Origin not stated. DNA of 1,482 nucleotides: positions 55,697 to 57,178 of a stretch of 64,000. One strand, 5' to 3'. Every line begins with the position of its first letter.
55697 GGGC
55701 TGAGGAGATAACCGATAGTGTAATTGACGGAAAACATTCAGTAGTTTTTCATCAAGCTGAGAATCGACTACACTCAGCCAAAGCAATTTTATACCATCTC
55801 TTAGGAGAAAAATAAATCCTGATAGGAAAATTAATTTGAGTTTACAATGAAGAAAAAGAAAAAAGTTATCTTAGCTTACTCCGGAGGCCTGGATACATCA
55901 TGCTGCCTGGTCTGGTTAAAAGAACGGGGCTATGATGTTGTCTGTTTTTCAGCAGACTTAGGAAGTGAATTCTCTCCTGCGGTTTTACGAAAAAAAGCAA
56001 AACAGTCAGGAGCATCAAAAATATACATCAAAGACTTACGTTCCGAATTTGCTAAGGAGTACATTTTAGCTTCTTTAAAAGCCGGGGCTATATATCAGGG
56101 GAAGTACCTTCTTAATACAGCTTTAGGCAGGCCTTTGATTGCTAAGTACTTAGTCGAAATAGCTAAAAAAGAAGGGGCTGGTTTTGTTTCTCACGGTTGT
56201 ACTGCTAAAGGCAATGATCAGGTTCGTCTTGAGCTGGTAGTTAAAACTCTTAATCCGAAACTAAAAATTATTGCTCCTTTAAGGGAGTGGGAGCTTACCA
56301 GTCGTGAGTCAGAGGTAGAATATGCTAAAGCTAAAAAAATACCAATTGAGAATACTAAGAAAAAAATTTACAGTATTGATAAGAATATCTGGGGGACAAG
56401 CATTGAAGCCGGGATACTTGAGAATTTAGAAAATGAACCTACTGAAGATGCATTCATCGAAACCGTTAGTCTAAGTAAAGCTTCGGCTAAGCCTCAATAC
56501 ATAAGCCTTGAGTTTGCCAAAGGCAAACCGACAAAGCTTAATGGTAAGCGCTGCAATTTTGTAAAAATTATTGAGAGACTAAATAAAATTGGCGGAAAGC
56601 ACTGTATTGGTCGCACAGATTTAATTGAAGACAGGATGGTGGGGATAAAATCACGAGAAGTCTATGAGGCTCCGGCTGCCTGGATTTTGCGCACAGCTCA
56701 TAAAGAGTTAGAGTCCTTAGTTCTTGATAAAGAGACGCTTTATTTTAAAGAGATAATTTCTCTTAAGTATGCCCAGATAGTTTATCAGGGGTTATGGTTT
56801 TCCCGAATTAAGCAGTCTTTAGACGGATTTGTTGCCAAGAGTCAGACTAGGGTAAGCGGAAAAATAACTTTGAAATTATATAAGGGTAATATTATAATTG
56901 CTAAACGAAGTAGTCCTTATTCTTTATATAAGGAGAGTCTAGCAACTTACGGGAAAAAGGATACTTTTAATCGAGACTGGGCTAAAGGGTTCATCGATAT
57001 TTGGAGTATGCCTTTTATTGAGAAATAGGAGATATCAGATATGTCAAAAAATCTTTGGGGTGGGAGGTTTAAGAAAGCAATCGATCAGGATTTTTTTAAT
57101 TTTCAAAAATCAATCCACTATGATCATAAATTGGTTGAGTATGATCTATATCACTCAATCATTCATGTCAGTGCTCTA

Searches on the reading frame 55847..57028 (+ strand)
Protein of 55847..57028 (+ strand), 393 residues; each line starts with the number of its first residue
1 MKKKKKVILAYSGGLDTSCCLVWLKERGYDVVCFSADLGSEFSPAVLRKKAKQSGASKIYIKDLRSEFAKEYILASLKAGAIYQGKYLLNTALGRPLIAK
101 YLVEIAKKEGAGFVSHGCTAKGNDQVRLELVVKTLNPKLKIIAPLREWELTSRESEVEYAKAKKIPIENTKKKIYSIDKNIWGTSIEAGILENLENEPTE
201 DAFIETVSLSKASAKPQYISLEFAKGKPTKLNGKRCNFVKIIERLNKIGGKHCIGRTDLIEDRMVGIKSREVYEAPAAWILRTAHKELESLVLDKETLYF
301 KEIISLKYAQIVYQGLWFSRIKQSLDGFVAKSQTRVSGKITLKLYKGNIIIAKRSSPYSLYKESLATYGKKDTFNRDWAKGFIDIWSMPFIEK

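Call 28: find_encoding_contigs(protein=window:55847-57028:+, flank=10000, max_places=1)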
Protein window:55847-57028:+ (393 aa): 5 contigs read that carry it; 1 place shown.
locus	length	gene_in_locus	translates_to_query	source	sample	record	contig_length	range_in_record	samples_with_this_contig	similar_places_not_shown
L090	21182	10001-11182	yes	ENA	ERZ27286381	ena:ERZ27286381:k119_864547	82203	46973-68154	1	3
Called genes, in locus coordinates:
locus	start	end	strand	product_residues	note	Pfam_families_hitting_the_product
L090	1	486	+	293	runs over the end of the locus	PF01637:ATPase_2, PF13191:AAA_16 (weak), PF13173:AAA_14 (weak), PF13401:AAA_22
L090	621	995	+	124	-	PF00072:Response_reg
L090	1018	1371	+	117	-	PF07238:PilZ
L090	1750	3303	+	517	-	PF00501:AMP-binding, PF13193:AMP-binding_C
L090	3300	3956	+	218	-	PF00849:PseudoU_synth_2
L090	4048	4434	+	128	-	PF13279:4HBT_2, PF03061:4HBT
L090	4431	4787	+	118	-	PF02643:DUF192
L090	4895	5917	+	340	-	PF01118:Semialdhyde_dh, PF22698:Semialdhyde_dhC_1, PF02774:Semialdhyde_dhC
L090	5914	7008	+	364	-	PF01960:ArgJ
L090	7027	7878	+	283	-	PF00696:AA_kinase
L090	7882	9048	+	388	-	PF00202:Aminotran_3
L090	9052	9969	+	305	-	PF02729:OTCace_N, PF00185:OTCace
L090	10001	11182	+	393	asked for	PF00764:Arginosuc_synth, PF20979:Arginosuc_syn_C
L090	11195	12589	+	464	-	PF00206:Lyase_1, PF14698:ASL_C2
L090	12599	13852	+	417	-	PF00278:Orn_DAP_Arg_deC, PF02784:Orn_Arg_deC_N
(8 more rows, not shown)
